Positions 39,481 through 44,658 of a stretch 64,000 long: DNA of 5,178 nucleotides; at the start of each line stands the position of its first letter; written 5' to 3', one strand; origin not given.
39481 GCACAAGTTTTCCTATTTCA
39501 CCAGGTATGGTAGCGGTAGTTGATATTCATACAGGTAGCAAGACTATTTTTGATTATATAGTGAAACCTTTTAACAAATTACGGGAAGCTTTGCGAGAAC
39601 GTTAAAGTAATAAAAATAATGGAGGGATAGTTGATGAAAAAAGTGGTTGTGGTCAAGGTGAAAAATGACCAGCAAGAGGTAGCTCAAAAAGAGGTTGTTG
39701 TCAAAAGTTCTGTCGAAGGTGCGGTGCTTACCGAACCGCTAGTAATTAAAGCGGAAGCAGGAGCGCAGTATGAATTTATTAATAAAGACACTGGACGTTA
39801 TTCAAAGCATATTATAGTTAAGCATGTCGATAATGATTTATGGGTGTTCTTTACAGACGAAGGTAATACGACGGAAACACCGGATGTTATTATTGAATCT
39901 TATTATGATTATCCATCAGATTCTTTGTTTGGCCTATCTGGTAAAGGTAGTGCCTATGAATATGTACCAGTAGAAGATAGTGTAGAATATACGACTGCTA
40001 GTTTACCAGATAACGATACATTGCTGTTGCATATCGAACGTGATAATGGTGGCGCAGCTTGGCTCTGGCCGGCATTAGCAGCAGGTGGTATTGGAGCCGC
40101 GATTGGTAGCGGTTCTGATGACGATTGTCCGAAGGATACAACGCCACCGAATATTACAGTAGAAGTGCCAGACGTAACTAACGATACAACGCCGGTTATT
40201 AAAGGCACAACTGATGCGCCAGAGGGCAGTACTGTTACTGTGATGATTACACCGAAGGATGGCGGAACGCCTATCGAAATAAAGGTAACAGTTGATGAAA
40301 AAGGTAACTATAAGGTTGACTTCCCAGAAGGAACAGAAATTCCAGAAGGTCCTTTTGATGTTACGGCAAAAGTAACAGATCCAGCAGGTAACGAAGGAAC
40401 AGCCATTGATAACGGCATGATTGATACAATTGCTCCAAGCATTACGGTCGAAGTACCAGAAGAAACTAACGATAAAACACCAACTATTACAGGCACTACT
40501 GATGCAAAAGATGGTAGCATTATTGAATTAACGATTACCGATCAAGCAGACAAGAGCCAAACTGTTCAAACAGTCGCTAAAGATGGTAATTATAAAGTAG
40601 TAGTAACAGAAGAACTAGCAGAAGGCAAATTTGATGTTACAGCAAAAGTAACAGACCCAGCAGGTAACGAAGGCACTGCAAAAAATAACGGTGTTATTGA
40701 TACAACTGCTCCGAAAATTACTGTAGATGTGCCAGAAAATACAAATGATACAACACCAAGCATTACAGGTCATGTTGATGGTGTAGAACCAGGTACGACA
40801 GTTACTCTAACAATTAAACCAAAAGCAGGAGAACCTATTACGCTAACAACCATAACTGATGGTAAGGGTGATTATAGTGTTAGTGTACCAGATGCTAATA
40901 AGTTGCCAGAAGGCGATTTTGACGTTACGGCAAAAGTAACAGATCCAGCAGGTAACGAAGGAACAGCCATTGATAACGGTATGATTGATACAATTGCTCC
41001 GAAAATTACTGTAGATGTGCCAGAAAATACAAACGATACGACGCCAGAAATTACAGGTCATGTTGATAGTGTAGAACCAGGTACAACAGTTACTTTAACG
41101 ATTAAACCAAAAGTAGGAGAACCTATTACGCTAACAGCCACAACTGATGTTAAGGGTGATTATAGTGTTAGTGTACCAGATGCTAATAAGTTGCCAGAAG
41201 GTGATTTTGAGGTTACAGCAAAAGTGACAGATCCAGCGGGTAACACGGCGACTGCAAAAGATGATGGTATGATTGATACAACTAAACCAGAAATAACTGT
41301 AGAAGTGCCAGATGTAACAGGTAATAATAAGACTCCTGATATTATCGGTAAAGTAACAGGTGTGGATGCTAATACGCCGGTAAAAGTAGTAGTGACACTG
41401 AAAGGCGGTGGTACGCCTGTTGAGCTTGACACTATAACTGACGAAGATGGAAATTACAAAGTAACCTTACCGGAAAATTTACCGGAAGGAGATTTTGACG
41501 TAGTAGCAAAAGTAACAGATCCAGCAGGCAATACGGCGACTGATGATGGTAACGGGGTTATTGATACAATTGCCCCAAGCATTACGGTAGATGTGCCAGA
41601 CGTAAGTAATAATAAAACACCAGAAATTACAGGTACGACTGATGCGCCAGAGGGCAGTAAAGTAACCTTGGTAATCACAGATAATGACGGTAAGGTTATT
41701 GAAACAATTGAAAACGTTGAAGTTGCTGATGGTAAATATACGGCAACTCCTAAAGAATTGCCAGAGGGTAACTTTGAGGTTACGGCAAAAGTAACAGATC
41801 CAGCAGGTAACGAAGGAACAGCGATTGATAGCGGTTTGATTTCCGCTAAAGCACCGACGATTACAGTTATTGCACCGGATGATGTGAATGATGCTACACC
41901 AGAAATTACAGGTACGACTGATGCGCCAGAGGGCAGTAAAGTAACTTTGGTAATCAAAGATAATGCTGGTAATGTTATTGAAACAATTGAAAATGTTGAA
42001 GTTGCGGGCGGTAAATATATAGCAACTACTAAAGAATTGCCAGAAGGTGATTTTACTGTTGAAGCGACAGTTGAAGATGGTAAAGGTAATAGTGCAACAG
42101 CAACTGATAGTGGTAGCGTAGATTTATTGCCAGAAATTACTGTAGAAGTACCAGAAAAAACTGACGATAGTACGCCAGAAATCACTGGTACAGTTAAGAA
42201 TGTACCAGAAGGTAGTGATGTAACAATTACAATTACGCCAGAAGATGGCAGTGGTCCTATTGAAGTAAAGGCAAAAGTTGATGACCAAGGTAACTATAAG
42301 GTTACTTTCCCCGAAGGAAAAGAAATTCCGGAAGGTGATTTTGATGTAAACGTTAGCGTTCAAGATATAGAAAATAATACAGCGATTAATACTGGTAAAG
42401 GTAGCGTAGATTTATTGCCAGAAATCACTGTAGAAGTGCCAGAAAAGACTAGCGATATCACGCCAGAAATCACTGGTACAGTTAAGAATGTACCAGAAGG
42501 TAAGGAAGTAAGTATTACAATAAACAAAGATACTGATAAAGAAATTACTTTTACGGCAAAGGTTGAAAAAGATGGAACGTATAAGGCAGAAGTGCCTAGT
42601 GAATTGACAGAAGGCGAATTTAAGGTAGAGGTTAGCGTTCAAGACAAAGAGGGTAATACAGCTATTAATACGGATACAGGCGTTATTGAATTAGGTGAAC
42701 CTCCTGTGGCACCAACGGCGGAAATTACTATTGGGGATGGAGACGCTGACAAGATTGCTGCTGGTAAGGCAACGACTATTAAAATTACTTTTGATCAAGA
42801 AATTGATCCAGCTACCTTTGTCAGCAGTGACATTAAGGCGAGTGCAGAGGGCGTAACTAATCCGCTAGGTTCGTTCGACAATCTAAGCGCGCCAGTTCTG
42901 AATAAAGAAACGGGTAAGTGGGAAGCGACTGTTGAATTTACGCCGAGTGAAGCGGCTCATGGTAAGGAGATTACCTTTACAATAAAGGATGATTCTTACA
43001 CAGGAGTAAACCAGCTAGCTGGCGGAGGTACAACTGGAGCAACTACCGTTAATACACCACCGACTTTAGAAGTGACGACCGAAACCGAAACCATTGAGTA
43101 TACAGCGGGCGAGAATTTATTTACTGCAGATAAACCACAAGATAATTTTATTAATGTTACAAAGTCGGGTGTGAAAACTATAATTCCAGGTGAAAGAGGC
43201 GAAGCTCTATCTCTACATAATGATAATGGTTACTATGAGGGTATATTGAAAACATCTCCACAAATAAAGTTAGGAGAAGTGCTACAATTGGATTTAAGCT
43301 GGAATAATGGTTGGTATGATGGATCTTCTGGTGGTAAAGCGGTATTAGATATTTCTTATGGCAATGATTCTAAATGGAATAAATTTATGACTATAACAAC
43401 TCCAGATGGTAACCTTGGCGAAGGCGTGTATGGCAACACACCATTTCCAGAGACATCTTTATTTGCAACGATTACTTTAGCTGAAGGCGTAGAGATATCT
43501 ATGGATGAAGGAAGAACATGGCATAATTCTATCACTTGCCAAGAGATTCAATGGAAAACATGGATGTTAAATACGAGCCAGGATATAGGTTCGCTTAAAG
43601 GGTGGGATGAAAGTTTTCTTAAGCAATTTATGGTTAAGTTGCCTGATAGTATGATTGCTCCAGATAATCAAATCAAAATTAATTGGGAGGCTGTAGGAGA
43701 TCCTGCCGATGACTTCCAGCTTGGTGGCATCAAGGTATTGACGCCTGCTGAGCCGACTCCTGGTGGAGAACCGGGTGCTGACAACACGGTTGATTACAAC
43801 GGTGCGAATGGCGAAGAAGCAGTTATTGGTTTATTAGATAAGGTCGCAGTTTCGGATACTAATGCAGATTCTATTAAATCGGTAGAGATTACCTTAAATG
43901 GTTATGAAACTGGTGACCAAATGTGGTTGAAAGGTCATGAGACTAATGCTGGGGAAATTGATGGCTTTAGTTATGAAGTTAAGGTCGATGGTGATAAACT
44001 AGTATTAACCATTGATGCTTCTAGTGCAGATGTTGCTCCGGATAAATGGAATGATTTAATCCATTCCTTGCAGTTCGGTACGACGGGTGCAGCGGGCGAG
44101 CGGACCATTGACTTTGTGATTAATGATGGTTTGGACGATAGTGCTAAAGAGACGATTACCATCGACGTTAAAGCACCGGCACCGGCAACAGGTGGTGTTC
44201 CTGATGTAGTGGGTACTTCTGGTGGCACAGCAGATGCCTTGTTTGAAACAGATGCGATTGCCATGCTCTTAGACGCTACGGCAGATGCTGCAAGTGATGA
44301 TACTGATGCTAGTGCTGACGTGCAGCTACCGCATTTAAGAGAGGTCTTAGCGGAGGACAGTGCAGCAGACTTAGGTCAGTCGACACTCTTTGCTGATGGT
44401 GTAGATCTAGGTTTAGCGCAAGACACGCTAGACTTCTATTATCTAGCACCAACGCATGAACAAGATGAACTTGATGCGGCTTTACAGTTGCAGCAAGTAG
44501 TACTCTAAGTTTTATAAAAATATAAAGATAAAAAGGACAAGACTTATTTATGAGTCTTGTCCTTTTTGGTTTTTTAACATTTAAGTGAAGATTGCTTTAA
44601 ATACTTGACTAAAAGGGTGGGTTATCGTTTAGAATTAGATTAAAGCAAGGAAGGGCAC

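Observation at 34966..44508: Complete type I secretion operon (TolC-HlyB-HlyD) with a giant non-RTX Ig-repeat adhesin in a diderm Firmicute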

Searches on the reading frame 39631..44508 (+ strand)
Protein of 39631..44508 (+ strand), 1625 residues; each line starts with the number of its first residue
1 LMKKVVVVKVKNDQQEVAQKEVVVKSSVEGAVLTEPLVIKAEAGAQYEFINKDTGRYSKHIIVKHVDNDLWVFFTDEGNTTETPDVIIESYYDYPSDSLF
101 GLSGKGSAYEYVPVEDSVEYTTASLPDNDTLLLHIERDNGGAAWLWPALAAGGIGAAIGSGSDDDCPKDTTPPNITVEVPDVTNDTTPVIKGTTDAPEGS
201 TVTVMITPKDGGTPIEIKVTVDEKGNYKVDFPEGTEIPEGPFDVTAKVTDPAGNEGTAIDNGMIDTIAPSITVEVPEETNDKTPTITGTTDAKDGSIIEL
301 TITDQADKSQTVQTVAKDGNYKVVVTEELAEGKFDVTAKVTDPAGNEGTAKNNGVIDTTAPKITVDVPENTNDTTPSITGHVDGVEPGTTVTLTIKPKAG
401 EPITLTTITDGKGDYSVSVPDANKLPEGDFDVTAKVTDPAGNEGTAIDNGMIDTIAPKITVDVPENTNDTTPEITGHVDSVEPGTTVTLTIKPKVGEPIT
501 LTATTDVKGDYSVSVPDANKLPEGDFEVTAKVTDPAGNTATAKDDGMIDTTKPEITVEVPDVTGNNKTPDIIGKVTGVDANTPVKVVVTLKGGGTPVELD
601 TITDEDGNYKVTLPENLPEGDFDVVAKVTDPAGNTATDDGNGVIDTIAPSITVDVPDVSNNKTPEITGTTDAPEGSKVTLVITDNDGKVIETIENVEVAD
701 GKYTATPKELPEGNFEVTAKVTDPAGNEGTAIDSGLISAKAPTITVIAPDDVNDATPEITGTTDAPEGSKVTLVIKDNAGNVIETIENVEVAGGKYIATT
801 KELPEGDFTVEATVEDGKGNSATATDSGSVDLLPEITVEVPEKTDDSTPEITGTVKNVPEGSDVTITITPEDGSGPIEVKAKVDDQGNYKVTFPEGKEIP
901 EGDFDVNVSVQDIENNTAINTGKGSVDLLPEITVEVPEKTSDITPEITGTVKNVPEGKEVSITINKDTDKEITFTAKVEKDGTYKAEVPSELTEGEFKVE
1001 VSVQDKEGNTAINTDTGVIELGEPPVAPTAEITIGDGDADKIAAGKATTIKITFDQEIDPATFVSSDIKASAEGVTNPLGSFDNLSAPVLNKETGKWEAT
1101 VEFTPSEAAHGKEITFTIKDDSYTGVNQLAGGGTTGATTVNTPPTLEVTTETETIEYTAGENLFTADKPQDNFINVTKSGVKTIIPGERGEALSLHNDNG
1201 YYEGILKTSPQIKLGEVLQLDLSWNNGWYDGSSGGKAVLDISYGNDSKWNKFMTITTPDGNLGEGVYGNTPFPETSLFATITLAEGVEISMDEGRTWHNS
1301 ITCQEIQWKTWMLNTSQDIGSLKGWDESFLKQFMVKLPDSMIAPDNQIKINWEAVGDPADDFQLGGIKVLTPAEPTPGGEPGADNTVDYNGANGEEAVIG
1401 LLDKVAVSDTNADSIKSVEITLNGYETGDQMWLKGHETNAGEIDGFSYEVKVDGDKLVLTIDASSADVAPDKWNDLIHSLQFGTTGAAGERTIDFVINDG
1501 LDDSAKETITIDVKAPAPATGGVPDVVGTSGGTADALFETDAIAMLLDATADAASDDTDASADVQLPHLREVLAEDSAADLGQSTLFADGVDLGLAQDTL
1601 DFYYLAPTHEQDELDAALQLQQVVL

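Call 3: search_protein_families(library=pfam, proteins=[window:39631-44508:+], max_evalue=0.01)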
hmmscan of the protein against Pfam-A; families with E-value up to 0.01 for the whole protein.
window:39631-44508:+ (1625 aa): 14 families
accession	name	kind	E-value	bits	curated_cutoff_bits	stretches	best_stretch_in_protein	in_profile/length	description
PF19077.6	Big_13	-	1.3e-71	237.9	27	8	279-358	24-102/102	Bacterial Ig-like domain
PF01835.25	MG2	-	2e-11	44.5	32.8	0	670-728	28-89/96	MG2 domain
PF15418.12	DUF4625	-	1.2e-10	42.2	27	0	977-1011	88-122/131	Domain of unknown function (DUF4625)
PF07495.19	Y_Y_Y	-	1.9e-09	37.7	26.6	0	697-731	21-56/65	Y_Y_Y domain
PF12245.14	Big_3_2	-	2.8e-09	37.6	23.3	0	977-1011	79-111/122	Bacterial Ig-like domain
PF17885.6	Smoa_sbd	-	1.5e-08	35.2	25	0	379-443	27-91/108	Styrene monooxygenase A putative substrate binding domain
PF13860.13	FlgD_ig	-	2.5e-07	31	27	0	769-814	23-75/79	FlgD Ig-like domain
PF02922.24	CBM_48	-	5.6e-06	27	22.4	0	956-1015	21-80/83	Carbohydrate-binding module 48 (Isoamylase N-terminal domain)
PF00801.26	PKD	-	7.5e-06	26.3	23.5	0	384-445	10-74/80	PKD domain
PF24695.1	PITM1-3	-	2.1e-05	25.1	27.7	0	396-436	44-85/98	PITM 1-3, beta-sandwich domain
PF02494.22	HYR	-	0.00064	20.4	21.7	0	513-542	46-75/81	HYR domain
PF16389.11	DUF4998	-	0.00092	19.2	29.1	0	947-1018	37-107/199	Domain of unknown function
PF11589.14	DUF3244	-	0.0063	16.9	25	0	768-817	39-88/96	Domain of unknown function (DUF3244)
PF13750.12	Big_3_3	-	0.0065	16.6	27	0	517-637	8-139/157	Bacterial Ig-like domain (group 3)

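Call 4: search_protein_families(library=ncbifam, proteins=[window:39631-44508:+], max_evalue=0.01)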
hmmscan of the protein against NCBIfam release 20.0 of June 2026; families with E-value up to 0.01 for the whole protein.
window:39631-44508:+ (1625 aa): 2 families
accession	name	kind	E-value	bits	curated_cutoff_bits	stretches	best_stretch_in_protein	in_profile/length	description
NF033510.3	Ca_tandemer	repeat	8.3e-71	234.5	50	9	452-540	6-96/96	Ca2+-stabilized repeat-containing adhesin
NF005176.1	PRK06655.1-1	equivalog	0.0037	17.2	230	0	753-830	81-166/197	flagellar hook assembly protein FlgD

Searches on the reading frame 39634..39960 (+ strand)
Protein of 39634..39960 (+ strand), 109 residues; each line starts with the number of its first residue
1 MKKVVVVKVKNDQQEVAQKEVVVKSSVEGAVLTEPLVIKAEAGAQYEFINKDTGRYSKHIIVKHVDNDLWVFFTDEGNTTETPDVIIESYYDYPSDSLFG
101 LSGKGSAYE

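Call 71: find_related_loci(query=A4, collection=metagenome_contigs, flank=10000)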
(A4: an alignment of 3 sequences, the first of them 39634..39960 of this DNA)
Query A4 (109 aa) in metagenome_contigs; peptide patterns used: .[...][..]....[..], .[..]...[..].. (x = any residue, [..] = any of these).
174 stretches matched a pattern, but none encodes a relative of the query by tblastn (E <= 1e-3).

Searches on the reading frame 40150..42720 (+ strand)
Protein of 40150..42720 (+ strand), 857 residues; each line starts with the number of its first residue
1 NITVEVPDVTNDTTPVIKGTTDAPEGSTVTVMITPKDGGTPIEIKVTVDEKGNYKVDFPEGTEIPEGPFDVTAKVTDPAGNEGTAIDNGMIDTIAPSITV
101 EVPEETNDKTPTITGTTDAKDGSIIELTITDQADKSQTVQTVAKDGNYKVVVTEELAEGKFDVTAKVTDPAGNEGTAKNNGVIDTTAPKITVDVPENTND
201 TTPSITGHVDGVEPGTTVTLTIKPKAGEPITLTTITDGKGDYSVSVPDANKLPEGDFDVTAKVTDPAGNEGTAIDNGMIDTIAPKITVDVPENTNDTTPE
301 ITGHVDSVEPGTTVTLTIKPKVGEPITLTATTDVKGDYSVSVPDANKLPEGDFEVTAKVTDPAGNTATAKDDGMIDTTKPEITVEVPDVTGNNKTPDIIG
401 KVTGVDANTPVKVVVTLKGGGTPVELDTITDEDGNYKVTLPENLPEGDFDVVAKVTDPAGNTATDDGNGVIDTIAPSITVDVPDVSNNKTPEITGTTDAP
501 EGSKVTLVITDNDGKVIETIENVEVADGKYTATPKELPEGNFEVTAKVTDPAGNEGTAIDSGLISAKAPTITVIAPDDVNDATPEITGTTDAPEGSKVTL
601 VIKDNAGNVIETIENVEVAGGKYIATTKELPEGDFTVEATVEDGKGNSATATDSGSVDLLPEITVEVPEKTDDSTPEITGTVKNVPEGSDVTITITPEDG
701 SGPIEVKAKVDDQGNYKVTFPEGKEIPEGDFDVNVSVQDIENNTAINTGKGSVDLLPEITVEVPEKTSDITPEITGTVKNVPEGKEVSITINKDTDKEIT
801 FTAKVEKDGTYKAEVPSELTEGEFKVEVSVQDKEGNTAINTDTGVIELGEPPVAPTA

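Call 66: search_solved_structures(query=window:40150-42720:+, max_evalue=0.01)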
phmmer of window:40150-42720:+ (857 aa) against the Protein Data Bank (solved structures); distinct sequences matched with E-value up to 0.01: 1.
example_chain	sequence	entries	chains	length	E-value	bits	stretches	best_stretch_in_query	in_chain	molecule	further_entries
6xi3_AAA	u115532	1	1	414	1.8e-29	105.8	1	285-658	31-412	Large adhesion protein (Lap) involved in biofilm formation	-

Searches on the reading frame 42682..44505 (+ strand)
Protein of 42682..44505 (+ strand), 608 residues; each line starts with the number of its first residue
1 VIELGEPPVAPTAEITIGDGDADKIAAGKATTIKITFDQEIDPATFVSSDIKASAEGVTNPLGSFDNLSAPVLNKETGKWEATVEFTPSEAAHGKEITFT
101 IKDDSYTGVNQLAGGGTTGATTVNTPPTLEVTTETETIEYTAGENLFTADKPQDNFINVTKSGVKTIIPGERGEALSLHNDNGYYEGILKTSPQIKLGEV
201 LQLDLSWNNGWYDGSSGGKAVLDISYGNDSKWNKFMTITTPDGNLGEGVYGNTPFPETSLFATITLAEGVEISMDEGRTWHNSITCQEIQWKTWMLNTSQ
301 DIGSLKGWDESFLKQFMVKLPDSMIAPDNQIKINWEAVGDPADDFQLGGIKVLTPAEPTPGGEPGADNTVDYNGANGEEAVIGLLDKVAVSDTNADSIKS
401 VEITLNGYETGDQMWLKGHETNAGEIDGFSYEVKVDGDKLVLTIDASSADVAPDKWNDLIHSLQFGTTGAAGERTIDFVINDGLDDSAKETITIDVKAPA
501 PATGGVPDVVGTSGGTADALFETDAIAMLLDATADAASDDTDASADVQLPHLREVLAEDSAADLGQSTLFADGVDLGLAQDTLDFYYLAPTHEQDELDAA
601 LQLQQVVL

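Call 8: search_protein_families(library=pfam, proteins=[window:42682-44505:+], max_evalue=10)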
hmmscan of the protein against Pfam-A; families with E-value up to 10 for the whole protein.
seq(608 aa): 0 families

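Call 9: search_protein_families(library=ncbifam, proteins=[window:42682-44505:+], max_evalue=10)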
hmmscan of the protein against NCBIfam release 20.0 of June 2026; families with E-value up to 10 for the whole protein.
seq(608 aa): 2 families
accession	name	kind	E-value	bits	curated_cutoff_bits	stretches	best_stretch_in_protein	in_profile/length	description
NF011756.0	PRK15209.1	equivalog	0.048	13.2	221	1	309-347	65-102/174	long polar fimbrial major subunit LpfA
NF012211.1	tand_rpt_95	domain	0.5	10.3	90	1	469-498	57-86/98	tandem-95 repeat protein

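Call 65: search_solved_structures(query=window:42688-44505:+, max_evalue=10, show_alignments=2)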
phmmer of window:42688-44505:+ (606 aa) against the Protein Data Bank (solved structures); distinct sequences matched with E-value up to 10: 0.

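Call 77: predict_structure(alignment_id=A3)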
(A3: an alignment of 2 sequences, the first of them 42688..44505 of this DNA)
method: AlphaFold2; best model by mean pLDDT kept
length: 606 residues; sequences in the alignment: 2
mean_pLDDT: 51.9   pTM: 0.37
mean pLDDT of the five models: 51.9, 51.8, 50.1, 50.0, 45.2
residues with pLDDT >= 90: 0; 70-90: 146; 50-70: 167; < 50: 293
segments of 3 or more residues with pLDDT < 50: 1-9, 16-22, 109-119, 131-173, 208-214, 242-258, 273-311, 353-387, 390-393, 494-606
pLDDT, mean of each block of 10 residues (from residue 1): 36 49 59 81 77 72 83 80 78 71 60 38 64 35 40 36 31 50 55 66 56 56 75 74 37 39 67 42 30 32 34 68 70 61 62 37 37 37 43 63 74 67 78 81 72 68 60 69 53 44 23 23 25 27 27 29 32 31 27 36 27
secondary structure, 60 per line:
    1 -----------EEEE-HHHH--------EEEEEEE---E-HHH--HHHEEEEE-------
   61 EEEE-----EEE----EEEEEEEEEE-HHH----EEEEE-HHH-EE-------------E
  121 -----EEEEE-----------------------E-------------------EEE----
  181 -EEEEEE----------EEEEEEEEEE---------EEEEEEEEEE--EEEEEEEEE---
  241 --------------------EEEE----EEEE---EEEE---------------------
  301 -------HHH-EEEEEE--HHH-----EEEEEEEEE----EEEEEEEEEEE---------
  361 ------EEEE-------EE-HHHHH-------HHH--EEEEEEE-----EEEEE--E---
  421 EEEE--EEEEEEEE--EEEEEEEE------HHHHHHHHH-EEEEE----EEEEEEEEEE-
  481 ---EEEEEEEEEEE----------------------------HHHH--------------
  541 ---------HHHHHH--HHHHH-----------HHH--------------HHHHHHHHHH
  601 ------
elements in order: E12-15 H17-20 E29-35 E49-53 E61-64 E70-72 E77-86 E95-99 E126-130 E174-176 E182-187 E198-207 E217-226 E229-237 E261-264 E269-272 E276-279 E312-317 E328-336 E341-351 E367-370 H381-385 E398-404 E410-414 E421-424 E427-434 E437-444 H451-459 E461-465 E470-479 E484-494 H523-526 H550-555 H558-562 H591-600

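Call 80: fold_search(model_id=the predicted structure, library=pdb)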
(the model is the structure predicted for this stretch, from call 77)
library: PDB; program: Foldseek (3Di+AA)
matches with E <= 10: 1393; with E <= 0.001: 5
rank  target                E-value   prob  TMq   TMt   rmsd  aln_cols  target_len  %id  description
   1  8sm1_G                5.1e-05  0.66  0.13  0.16  23.7       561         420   10  CRYSTAL STRUCTURE OF HUMAN ANTIBODY 769A9 IN COMPLEX WITH EPSTEIN-BARR VIRUS MAJOR GLYCOPROTEIN GP350 (released 2024-05-01)
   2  2v5y                  1.7e-04  0.99  0.14  0.15  17.2       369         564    9  Crystal structure of the receptor protein tyrosine phosphatase mu ectodomain (released 2007-09-11)
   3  2c9a_A                2.8e-04  0.96  0.12  0.25  18.8       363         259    8  Crystal structure of the MAM-Ig module of receptor protein tyrosine phosphatase mu (released 2006-01-19)
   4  8a1f_B                7.0e-04  0.97  0.14  0.22  18.3       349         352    8  Human PTPRK N-terminal domains MAM-Ig-FN1 (released 2023-03-15)
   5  8beg_B                7.8e-04  0.35  0.11  0.10  27.4       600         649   11  Structure of Ig-like domains from PrgB (released 2022-11-30)
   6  8sm0_G                1.0e-03  0.33  0.12  0.16  23.7       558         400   10  Crystal structure of human complement receptor 2 (CD21) in complex with Epstein-Barr virus major glycoprotein gp350 (released 2024-05-01)
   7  8sgn_G                1.2e-03  0.28  0.12  0.16  24.4       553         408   10  Crystal structure of Epstein-Barr virus glycoprotein 350 (gp350) in complex with Cy651H02, a monoclonal antibody isola (released 2024-04-17)
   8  8sic_G                1.8e-03  0.28  0.12  0.16  23.2       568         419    8  Crystal structure of Epstein-Barr virus glycoprotein 350 (gp350) in complex with Cy137C02, a monoclonal antibody isola (released 2024-04-17)
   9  8h3s_A                2.2e-03  0.51  0.12  0.15  21.1       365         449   13  Substrate-bound EP, polyA model (released 2022-11-23)
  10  8a1f_A                3.4e-03  0.89  0.14  0.23  17.8       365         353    7  Human PTPRK N-terminal domains MAM-Ig-FN1 (released 2023-03-15)
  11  8sic_E                5.5e-03  0.25  0.14  0.18  23.0       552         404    8  Crystal structure of Epstein-Barr virus glycoprotein 350 (gp350) in complex with Cy137C02, a monoclonal antibody isola (released 2024-04-17)
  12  6za2_B                8.1e-03  0.11  0.10  0.07  27.4       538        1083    9  Crystal structure of dimeric latent PorU from Porphyromonas gingivalis (released 2021-09-29)
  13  3v0c                  9.1e-03  0.33  0.14  0.08  18.3       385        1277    8  4.3 angstrom crystal structure of an inactive BoNT/A (E224Q/R363A/Y366F) (released 2012-03-14)
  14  4e9l                  1.1e-02  0.15  0.10  0.16  24.4       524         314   10  FdeC, a Novel Broadly Conserved Escherichia coli Adhesin Eliciting Protection against Urinary Tract Infections (released 2012-04-25)
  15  3au0                  1.2e-02  0.11  0.09  0.13  25.8       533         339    9  Structural and biochemical characterization of ClfB:ligand interactions (released 2011-05-04)
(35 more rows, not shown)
